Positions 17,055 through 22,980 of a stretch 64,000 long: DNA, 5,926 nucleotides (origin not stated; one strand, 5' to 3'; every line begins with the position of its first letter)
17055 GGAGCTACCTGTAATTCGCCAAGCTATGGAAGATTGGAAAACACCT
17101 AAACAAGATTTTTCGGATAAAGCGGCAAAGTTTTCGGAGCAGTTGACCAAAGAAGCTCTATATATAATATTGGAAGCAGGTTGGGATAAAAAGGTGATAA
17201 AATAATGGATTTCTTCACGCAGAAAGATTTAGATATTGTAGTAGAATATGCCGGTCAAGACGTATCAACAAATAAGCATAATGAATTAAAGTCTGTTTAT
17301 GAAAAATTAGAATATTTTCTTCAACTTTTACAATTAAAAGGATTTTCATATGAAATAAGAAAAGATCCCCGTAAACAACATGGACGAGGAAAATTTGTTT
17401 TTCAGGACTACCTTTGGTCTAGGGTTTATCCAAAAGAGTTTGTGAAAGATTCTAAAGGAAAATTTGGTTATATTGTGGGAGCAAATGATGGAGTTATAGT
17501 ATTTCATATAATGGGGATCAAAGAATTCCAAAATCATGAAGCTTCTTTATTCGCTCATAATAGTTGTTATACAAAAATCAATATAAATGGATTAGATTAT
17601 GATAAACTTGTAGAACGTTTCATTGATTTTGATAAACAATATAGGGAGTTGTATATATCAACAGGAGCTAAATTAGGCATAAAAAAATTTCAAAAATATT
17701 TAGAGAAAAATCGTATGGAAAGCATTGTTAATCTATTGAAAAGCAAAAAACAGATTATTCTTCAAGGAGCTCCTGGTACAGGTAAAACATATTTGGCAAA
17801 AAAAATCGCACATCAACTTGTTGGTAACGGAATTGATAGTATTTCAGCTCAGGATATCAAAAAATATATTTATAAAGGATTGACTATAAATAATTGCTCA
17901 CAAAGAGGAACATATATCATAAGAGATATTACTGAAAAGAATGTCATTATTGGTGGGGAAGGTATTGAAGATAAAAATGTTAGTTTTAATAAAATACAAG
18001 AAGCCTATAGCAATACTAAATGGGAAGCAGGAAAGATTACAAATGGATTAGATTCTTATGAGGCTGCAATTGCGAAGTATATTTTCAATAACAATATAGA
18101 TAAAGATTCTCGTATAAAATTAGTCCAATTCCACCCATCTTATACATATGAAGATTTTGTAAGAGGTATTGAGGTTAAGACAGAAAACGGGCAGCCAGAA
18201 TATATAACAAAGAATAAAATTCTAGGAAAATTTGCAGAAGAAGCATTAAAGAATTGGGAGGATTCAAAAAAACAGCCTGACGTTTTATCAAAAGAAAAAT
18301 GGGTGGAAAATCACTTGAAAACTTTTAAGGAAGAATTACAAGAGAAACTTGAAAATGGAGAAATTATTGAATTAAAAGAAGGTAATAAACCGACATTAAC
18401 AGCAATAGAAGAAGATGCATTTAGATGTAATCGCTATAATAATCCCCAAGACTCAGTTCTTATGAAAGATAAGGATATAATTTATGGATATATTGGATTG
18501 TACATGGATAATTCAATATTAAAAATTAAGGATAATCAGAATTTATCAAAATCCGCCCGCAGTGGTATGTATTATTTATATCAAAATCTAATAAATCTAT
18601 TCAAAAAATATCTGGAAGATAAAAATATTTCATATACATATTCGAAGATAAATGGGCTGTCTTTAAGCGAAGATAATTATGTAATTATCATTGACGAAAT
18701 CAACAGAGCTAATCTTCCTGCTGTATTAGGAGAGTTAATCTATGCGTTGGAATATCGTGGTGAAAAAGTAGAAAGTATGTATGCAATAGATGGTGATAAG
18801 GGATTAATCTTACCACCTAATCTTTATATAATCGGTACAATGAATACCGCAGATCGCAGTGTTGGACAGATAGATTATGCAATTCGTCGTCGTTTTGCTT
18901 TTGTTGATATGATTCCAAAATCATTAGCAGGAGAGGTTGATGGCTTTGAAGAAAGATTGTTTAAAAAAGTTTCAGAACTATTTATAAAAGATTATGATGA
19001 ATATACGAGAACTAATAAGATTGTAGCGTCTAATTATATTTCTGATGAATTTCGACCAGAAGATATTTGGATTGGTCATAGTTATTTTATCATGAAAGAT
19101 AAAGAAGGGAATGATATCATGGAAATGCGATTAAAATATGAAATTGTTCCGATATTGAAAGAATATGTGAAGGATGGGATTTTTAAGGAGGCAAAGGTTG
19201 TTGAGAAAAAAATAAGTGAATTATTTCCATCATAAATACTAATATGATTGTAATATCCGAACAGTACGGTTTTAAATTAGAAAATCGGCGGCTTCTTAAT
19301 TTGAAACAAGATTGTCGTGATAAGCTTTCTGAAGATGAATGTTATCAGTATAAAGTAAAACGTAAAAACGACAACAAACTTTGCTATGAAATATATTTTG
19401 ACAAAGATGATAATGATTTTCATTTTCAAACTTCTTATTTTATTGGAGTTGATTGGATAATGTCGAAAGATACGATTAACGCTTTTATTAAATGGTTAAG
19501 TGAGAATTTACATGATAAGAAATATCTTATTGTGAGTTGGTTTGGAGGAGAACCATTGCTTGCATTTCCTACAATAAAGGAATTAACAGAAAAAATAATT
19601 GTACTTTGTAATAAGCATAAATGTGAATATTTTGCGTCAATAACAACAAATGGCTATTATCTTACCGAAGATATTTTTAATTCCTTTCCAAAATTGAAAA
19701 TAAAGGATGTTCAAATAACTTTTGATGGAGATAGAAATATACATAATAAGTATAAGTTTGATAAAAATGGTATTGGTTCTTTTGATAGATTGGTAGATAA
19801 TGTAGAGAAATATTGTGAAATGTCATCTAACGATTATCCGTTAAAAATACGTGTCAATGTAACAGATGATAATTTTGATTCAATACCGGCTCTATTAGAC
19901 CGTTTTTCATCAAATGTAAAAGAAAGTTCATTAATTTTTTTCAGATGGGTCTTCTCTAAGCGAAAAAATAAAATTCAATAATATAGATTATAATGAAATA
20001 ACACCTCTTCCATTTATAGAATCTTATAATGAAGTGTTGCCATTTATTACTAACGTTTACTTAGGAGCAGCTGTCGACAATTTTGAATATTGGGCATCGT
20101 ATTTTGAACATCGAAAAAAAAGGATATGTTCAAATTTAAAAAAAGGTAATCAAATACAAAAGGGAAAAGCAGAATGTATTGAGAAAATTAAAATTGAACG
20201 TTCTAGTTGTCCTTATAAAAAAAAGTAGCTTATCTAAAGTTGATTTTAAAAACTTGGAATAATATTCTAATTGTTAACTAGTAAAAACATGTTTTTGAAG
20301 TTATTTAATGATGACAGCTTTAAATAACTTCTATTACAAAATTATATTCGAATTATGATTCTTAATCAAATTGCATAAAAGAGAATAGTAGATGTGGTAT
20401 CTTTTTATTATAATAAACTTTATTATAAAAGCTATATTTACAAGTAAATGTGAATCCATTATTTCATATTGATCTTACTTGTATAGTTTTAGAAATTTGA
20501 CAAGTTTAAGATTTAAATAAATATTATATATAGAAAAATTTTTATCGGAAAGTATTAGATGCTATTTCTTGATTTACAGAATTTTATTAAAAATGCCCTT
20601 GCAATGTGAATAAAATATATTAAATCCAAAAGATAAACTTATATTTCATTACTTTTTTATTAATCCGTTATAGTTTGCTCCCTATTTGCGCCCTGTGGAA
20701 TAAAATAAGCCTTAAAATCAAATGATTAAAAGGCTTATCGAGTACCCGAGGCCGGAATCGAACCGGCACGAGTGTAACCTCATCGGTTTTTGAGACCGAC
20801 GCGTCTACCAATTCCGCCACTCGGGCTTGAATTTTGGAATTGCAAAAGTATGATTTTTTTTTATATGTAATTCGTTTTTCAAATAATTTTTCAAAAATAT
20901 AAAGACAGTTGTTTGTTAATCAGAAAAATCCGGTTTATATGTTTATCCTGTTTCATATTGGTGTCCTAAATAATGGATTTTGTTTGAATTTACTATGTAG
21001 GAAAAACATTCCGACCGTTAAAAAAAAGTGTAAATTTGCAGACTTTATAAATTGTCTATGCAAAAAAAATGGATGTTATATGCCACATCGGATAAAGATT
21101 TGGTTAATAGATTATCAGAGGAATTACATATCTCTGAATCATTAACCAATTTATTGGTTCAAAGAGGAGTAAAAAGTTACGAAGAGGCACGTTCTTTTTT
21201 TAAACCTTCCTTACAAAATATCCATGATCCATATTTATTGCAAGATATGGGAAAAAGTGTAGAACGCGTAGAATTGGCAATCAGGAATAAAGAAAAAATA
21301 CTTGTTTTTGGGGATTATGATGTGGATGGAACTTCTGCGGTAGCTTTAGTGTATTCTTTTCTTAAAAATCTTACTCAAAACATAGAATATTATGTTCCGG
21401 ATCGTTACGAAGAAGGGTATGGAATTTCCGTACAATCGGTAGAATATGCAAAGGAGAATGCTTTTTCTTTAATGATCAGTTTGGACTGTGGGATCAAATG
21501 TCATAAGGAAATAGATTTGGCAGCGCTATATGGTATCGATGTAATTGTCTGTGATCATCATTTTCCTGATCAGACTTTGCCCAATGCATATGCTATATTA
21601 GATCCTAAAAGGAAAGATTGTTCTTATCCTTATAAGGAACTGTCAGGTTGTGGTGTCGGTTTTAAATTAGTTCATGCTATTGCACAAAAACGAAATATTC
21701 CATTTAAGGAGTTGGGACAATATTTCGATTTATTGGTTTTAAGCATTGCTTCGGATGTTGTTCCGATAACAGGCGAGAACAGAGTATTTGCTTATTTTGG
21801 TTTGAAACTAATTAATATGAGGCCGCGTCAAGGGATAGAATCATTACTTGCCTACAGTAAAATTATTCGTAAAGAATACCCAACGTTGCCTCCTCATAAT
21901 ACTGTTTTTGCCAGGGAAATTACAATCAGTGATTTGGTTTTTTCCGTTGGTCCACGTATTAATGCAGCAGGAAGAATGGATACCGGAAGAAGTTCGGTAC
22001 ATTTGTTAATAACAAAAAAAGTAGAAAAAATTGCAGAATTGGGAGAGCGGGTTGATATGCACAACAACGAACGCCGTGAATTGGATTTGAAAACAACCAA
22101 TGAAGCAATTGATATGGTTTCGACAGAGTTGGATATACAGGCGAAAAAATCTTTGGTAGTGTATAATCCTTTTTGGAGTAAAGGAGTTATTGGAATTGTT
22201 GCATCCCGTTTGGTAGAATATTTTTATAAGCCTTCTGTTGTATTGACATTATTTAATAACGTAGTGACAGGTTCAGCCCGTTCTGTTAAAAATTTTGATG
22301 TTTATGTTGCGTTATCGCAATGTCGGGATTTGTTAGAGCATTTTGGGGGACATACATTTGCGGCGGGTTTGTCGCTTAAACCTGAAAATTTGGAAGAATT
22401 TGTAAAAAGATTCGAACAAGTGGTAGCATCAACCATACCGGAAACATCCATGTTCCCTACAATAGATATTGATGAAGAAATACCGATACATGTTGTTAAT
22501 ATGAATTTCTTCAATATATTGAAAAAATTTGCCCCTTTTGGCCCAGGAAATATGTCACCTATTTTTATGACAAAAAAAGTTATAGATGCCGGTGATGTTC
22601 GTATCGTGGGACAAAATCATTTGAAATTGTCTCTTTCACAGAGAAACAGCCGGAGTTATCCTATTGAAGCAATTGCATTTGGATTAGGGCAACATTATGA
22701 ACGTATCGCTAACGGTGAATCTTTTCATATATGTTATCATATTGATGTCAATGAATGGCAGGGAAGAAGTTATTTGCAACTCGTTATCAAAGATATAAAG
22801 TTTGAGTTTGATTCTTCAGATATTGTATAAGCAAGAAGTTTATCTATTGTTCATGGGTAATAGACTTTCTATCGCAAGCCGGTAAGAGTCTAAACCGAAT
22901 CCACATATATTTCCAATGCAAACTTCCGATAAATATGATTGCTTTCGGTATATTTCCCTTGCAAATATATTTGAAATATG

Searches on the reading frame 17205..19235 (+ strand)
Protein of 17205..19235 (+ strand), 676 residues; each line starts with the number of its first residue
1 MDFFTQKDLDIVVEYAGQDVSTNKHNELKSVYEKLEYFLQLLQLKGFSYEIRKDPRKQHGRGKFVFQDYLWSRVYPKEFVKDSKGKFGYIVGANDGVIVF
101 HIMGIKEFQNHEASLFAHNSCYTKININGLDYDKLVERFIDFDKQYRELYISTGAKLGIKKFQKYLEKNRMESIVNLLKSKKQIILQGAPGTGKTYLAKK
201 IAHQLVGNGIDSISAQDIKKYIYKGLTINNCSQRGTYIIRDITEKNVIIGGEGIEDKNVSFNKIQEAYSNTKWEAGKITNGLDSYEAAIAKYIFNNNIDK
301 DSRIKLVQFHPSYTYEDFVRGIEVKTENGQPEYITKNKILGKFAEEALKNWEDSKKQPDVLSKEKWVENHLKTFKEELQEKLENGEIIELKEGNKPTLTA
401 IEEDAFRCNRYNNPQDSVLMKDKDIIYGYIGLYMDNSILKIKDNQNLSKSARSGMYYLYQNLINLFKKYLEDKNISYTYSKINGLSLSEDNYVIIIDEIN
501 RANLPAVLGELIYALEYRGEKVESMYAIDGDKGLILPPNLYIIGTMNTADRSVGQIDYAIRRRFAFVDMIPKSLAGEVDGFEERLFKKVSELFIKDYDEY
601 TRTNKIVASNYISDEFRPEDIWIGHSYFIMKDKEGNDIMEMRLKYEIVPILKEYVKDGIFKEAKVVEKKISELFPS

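Call 53: search_protein_families(library=pfam, proteins=[window:17205-19235:+], max_evalue=0.00001)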
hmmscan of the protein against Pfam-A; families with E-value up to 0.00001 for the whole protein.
window:17205-19235:+ (676 aa): 3 families
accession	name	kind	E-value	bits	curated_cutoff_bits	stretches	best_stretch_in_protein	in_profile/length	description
PF07728.20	AAA_5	-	1.3e-15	58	22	1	491-564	67-139/139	AAA domain (dynein-related subfamily)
PF20720.3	nSTAND3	-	9.7e-08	32.3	27.2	1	165-220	1-56/155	Novel STAND NTPase 3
PF00004.35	AAA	-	4.9e-06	27.5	21.2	0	184-222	1-39/131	ATPase family associated with various cellular activities (AAA)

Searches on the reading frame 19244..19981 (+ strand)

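Call 53: search_protein_families(library=pfam, proteins=[window:19244-19981:+], max_evalue=0.00001)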
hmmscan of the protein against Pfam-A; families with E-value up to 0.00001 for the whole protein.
window:19244-19981:+ (245 aa): 1 family
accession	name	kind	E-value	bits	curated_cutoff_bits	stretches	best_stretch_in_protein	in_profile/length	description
PF04055.27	Radical_SAM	-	2.4e-07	31.5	29.5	1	87-197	39-143/166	Radical SAM superfamily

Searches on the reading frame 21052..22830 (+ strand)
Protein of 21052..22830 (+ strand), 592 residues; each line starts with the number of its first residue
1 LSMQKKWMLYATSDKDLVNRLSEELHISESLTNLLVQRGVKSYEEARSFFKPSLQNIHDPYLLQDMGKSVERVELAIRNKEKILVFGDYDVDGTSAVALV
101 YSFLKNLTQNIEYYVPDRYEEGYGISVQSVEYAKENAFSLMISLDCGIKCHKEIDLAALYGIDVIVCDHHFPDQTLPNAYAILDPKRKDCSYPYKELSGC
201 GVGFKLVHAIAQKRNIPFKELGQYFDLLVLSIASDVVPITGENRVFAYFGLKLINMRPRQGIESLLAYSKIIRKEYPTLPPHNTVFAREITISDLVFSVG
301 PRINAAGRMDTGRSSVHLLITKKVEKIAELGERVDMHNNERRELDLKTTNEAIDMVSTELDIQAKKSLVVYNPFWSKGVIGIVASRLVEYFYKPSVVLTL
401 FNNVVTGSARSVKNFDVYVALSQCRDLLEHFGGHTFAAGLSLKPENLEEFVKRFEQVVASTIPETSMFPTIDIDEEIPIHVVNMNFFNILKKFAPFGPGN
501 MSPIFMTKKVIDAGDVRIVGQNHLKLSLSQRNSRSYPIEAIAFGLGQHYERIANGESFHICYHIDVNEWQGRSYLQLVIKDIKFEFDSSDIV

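Call 22: search_protein_families(library=ncbifam, proteins=[window:21052-22830:+], max_evalue=0.00001)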
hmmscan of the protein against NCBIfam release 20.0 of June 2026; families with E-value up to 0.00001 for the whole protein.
window:21052-22830:+ (592 aa): 4 families
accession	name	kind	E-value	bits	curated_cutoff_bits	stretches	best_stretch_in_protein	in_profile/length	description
TIGR00644.1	recJ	equivalog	8.7e-156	519.4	396.9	1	28-582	2-546/546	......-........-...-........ exonuclease RecJ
NF008290.0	PRK11070.1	equivalog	3e-97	326.5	900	1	26-583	21-575/577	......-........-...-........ exonuclease RecJ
NF053576.1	RecJ_archaeal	equivalog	8.4e-16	57.8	360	2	72-223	3-134/452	RecJ family nuclease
NF040701.1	RecJ_Meth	equivalog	3.5e-09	35.9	550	0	79-214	5-134/449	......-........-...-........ exonuclease RecJ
